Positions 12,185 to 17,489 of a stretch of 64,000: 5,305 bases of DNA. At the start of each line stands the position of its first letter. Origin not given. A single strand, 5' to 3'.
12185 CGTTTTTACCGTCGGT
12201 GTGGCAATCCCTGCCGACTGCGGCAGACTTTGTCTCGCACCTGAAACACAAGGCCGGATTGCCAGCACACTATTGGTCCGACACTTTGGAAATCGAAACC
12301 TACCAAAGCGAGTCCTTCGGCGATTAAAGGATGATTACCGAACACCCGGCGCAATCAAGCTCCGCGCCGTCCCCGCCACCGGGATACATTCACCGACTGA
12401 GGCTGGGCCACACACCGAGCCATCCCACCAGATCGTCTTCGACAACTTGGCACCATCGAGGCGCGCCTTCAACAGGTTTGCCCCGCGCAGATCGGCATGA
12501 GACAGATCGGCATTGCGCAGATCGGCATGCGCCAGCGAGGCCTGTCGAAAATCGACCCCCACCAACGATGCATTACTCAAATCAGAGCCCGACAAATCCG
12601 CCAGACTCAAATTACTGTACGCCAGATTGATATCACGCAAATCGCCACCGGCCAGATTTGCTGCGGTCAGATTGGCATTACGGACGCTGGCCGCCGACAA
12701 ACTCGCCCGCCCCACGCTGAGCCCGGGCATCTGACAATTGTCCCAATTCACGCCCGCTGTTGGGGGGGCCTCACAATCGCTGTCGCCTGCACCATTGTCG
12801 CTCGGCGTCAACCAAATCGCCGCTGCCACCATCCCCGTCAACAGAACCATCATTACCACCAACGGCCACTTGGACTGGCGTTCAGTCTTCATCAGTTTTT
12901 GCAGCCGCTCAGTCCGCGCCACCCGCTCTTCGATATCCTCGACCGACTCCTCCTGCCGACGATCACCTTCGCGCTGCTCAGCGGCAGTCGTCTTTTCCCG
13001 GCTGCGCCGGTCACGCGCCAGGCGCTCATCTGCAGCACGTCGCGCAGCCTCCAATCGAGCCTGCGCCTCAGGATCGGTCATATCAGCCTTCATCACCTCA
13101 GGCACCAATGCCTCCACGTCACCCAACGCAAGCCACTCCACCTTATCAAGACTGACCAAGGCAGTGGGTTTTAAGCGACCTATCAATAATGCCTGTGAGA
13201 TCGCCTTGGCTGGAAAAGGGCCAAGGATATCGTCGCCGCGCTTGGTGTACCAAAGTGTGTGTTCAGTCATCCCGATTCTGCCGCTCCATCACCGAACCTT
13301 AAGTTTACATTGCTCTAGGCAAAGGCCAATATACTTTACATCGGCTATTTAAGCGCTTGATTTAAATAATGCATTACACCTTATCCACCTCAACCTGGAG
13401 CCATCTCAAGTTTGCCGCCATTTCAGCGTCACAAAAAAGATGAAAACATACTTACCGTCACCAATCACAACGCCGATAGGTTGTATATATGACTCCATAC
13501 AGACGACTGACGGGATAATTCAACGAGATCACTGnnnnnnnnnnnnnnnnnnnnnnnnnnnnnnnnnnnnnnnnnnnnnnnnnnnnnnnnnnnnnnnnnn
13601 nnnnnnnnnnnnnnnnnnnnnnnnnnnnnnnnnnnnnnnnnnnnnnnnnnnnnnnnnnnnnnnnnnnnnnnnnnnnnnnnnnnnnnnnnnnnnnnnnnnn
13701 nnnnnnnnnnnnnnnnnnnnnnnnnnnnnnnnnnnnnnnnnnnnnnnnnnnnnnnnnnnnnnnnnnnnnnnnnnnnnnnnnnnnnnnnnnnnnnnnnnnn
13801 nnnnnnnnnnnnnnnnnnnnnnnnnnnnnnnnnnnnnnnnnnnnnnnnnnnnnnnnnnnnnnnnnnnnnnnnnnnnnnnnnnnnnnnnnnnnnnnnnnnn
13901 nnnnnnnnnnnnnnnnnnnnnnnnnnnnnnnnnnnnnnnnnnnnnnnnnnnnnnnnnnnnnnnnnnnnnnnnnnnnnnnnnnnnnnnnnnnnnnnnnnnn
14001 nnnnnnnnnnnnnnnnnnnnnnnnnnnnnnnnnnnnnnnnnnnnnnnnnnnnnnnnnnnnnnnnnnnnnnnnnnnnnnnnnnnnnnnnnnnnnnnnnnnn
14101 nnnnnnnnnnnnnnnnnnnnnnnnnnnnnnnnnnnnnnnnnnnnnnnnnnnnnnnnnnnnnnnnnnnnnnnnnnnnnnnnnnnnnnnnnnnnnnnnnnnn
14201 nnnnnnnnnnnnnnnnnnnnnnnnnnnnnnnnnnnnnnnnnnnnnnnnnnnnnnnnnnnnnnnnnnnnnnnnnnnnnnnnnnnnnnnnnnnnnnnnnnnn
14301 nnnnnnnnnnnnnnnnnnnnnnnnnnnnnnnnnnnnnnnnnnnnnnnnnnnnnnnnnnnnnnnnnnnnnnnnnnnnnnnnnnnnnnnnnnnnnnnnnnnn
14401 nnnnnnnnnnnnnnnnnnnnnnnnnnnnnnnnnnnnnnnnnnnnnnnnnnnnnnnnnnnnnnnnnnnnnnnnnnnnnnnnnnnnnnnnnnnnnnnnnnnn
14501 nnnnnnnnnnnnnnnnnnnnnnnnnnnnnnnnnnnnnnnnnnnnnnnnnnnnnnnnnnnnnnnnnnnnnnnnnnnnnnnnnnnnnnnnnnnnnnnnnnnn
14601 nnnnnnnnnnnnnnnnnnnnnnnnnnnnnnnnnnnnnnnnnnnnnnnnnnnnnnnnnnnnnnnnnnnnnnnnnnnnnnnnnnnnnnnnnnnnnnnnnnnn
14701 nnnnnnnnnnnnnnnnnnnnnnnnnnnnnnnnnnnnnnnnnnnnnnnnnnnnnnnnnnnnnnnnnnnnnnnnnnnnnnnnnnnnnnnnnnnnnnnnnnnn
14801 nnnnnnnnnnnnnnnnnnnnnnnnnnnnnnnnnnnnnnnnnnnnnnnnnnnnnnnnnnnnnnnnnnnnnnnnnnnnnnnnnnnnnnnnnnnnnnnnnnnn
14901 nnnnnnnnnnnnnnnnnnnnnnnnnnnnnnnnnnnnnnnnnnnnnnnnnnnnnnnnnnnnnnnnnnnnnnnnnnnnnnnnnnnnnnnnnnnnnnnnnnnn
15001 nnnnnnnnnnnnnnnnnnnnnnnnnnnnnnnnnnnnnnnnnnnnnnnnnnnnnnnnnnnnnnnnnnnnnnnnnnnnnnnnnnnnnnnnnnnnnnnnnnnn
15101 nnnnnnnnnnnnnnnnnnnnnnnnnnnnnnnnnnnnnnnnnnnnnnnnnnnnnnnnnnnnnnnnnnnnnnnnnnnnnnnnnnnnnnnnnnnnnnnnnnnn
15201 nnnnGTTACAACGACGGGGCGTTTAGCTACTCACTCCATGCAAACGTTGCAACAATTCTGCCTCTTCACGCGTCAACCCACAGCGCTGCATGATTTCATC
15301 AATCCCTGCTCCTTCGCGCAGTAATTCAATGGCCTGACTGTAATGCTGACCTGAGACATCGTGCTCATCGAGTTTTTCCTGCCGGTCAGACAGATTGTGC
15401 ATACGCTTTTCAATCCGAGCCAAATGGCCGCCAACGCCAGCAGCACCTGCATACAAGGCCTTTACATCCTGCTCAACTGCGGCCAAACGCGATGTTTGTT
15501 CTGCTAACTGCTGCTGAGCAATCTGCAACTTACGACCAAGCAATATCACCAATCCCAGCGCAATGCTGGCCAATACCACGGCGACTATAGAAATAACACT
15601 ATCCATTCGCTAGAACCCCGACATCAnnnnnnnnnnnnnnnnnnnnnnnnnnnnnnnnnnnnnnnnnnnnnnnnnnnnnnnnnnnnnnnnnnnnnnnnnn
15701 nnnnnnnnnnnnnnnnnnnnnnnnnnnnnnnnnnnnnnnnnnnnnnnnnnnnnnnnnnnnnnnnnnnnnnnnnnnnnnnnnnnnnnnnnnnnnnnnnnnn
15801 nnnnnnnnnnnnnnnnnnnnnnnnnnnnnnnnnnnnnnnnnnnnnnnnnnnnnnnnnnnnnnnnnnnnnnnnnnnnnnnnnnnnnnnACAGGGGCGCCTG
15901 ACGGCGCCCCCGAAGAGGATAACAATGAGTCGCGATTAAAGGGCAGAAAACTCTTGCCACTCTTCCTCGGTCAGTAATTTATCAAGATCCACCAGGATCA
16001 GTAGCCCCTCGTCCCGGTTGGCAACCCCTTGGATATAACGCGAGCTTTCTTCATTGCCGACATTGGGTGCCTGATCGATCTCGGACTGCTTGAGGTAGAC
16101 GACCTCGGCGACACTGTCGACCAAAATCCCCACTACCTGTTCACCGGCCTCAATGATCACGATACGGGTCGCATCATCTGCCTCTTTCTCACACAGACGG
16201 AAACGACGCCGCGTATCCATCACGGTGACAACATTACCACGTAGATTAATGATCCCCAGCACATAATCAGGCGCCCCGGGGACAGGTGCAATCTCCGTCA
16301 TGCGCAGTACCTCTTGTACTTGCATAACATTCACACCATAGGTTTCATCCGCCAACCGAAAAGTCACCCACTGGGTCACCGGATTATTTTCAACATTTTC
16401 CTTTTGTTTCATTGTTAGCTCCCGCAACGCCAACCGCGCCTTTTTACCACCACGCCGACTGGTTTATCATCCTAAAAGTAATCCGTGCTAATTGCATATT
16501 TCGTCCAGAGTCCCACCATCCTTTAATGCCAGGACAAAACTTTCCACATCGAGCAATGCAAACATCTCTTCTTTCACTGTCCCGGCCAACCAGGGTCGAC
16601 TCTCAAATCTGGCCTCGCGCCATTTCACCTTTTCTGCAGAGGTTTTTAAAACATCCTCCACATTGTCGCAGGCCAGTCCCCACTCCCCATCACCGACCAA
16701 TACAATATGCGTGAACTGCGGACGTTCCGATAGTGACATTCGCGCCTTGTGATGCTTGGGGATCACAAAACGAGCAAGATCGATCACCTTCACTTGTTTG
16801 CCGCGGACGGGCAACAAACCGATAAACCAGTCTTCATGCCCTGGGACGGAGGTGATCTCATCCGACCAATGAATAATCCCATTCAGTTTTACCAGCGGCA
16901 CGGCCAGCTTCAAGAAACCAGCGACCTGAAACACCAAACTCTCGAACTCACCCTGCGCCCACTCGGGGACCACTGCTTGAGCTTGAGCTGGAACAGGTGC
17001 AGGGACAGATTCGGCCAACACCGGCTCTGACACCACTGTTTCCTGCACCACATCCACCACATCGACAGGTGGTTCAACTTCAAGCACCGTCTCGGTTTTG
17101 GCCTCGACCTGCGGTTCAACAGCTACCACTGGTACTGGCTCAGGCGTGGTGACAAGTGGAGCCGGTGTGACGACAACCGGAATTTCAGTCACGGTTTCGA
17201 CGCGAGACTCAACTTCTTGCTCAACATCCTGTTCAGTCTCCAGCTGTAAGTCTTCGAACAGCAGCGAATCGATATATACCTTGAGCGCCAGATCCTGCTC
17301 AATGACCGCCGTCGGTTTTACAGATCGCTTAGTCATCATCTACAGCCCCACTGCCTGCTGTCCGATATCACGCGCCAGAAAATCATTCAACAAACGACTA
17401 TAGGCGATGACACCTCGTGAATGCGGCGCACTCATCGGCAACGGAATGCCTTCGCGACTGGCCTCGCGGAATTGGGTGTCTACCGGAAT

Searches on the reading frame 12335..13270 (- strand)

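Call 33: search_protein_families(library=pfam, proteins=[window:12335-13270:-], max_evalue=0.00001)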
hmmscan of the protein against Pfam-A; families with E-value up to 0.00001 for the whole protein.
window:12335-13270:- (311 aa): 2 families
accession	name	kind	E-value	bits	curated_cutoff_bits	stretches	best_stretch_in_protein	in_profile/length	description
PF00805.28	Pentapeptide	-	2.1e-20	72.3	20.2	2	240-277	2-39/40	Pentapeptide repeats (8 copies)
PF13599.13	Pentapeptide_4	-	4.7e-10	39.8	38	0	217-277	14-74/78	Pentapeptide repeat region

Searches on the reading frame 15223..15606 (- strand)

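Call 33: search_protein_families(library=pfam, proteins=[window:15223-15606:-], max_evalue=0.00001)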
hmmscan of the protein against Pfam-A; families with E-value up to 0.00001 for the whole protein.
window:15223-15606:- (127 aa): 1 family
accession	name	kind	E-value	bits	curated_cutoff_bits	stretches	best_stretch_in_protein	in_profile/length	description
PF10975.14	DUF2802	-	7.2e-25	87.4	33.5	1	57-124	1-68/68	Protein of unknown function (DUF2802)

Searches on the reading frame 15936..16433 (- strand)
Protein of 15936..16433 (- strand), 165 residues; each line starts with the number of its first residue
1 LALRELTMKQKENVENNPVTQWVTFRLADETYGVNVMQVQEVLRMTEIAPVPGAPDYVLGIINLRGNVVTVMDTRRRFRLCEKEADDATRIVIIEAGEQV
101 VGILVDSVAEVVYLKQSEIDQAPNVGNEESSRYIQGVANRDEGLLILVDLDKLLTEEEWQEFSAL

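Call 6: search_protein_families(library=pfam, proteins=[window:15936-16433:-], max_evalue=0.00001)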
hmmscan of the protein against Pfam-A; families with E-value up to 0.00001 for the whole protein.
window:15936-16433:- (165 aa): 1 family
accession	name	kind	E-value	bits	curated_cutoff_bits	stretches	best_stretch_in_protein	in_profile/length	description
PF01584.24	CheW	-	6.2e-41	139.7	23.5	1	21-157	1-137/138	CheW-like domain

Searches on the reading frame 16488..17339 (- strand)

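Call 6: search_protein_families(library=pfam, proteins=[window:16488-17339:-], max_evalue=0.00001)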
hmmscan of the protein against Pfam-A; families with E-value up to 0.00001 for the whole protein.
window:16488-17339:- (283 aa): 1 family
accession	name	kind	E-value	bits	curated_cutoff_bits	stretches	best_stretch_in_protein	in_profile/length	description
PF01584.24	CheW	-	2.1e-16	60.2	23.5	1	135-268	3-133/138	CheW-like domain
